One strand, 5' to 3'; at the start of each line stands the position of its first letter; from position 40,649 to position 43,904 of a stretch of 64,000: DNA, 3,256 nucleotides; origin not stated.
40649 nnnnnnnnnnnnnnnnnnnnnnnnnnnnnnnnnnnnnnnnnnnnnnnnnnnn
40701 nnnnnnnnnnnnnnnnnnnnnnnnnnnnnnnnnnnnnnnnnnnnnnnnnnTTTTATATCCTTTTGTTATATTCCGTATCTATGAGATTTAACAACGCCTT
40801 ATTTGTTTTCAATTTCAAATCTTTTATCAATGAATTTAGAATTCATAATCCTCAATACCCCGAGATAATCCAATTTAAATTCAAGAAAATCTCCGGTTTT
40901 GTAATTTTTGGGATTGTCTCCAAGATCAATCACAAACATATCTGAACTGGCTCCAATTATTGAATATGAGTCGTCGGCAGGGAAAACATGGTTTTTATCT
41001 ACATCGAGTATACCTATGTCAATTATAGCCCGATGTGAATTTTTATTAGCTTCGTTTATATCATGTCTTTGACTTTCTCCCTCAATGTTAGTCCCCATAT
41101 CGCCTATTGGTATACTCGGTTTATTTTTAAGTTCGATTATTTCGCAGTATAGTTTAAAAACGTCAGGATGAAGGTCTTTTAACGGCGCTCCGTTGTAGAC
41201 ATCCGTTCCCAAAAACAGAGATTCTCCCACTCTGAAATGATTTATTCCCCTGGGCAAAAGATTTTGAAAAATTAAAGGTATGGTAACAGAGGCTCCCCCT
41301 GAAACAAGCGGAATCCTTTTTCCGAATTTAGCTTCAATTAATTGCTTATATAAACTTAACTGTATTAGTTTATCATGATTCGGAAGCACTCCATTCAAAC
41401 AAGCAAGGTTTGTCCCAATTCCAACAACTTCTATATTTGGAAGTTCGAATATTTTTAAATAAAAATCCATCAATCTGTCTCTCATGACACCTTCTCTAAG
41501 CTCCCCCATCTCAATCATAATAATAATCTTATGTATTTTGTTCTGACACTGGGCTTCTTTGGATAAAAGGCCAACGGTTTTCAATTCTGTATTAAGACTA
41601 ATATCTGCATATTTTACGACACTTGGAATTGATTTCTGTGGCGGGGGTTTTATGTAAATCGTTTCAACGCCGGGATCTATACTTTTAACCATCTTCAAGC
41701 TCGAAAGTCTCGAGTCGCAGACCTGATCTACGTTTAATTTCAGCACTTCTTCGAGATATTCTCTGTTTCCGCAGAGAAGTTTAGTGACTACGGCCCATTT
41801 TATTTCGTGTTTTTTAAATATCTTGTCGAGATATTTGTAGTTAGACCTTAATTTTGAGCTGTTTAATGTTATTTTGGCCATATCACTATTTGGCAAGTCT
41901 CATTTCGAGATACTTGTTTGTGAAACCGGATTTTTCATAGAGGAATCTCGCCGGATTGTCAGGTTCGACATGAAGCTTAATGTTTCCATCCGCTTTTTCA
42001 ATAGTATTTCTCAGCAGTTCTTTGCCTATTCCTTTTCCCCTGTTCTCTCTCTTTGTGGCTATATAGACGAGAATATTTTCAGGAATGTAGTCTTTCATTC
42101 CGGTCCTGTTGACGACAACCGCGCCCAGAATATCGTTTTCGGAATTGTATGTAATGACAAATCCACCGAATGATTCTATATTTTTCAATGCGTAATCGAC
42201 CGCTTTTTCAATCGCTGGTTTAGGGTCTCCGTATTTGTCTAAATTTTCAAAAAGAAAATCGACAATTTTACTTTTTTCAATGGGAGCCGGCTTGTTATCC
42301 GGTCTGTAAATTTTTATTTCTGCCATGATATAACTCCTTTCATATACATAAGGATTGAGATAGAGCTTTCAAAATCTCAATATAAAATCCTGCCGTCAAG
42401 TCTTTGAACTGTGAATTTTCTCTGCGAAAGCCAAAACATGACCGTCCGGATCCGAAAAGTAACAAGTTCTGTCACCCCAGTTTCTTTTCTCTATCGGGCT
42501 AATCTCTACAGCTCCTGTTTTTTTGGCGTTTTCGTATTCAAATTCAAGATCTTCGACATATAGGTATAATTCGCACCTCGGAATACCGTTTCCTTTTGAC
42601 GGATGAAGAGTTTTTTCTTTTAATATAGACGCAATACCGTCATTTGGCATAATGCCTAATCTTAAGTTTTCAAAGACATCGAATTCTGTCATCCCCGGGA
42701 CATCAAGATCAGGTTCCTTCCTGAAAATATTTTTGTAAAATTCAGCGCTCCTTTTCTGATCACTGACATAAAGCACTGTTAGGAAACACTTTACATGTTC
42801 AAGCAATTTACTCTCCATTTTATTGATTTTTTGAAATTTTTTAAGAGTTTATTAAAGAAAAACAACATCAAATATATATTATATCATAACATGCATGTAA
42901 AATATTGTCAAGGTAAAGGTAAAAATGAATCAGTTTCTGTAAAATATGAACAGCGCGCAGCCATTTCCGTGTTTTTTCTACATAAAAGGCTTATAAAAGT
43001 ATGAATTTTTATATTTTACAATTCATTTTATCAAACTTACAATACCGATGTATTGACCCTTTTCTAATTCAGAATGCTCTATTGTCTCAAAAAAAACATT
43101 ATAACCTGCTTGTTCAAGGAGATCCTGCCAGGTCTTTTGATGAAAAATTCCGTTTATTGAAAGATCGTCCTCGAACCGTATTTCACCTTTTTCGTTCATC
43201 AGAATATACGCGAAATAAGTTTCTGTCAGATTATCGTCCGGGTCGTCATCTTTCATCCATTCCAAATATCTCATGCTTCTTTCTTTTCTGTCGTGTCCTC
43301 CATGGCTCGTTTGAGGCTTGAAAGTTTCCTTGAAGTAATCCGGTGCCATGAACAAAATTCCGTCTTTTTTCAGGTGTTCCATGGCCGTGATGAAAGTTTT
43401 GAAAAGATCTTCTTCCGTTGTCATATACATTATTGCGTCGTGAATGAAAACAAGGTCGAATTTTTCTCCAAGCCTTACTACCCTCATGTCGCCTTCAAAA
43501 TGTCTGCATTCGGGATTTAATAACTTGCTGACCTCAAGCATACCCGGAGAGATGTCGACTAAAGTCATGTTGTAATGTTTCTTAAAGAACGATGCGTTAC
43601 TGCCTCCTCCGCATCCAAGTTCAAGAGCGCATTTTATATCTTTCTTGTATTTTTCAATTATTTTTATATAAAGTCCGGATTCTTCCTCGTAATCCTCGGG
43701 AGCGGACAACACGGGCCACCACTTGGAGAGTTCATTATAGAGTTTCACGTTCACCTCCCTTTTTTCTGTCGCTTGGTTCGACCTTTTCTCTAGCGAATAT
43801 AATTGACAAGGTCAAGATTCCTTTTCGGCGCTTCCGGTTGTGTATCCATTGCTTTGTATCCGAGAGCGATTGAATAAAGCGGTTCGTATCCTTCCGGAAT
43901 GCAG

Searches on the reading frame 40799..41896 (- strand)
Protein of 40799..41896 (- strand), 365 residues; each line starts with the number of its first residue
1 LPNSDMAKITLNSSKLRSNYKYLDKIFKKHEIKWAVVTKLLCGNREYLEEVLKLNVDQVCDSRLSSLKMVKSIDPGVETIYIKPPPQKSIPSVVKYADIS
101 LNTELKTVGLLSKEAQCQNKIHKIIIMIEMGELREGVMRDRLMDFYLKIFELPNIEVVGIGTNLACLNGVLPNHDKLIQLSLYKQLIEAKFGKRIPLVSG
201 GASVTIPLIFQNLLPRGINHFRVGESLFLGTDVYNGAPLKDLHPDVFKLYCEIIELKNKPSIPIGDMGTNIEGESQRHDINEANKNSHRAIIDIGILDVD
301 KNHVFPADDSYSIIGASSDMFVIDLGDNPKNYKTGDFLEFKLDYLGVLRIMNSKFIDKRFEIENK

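Call 69: search_protein_families(library=pfam, proteins=[window:40799-41896:-], max_evalue=0.00001)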
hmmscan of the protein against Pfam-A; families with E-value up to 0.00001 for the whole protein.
window:40799-41896:- (365 aa): 1 family
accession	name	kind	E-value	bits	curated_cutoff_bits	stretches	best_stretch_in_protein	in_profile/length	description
PF01168.26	Ala_racemase_N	-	1.6e-13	51.3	24.1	1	12-230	2-218/220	Alanine racemase, N-terminal domain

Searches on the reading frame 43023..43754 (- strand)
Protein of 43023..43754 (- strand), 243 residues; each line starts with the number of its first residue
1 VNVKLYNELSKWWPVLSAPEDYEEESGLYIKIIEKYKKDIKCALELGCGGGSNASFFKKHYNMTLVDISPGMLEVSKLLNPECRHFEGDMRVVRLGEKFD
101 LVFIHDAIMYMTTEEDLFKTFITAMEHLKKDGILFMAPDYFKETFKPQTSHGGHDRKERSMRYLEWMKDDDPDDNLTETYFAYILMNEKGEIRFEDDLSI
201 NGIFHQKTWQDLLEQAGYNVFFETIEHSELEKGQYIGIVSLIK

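Call 69: search_protein_families(library=pfam, proteins=[window:43023-43754:-], max_evalue=0.00001)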
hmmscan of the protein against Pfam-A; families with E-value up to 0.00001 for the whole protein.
window:43023-43754:- (243 aa): 5 families
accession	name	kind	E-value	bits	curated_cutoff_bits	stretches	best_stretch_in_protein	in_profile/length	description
PF13649.12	Methyltransf_25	-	2e-12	48.1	27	1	44-132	2-97/97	Methyltransferase domain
PF08241.18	Methyltransf_11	-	4.5e-11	43.7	21.2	1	44-135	1-94/95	Methyltransferase domain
PF08242.18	Methyltransf_12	-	2.9e-10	41.2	30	1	44-134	1-98/98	Methyltransferase domain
PF13489.12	Methyltransf_23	-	7.8e-07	29.4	27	1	37-219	20-160/164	Methyltransferase domain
PF13847.12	Methyltransf_31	-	7.2e-06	26.2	27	0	43-137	7-110/145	Methyltransferase domain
